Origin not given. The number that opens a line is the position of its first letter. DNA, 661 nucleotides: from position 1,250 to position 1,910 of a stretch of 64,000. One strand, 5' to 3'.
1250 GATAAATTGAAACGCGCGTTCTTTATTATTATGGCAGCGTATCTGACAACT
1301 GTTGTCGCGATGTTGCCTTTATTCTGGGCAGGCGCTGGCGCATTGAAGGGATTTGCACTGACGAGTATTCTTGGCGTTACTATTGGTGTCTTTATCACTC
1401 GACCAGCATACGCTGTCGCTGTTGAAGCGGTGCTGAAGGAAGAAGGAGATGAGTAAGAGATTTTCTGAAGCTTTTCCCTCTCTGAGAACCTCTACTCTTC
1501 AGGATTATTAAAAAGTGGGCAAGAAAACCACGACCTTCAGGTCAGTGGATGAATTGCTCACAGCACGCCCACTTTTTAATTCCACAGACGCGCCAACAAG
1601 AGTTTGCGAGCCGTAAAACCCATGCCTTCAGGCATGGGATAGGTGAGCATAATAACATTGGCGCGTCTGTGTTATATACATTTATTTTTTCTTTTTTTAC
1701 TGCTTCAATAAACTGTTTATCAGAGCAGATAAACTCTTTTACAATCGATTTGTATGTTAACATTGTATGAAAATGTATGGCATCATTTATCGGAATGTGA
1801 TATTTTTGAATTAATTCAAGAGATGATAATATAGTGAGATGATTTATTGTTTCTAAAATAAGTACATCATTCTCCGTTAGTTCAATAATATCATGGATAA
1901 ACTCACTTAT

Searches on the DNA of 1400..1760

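Call 86: search_rna_families(source=window, start=1400, end=1760, threshold=evalue, max_evalue=1)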
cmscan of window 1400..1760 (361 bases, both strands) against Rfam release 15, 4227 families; matches with E-value up to 1: 0.
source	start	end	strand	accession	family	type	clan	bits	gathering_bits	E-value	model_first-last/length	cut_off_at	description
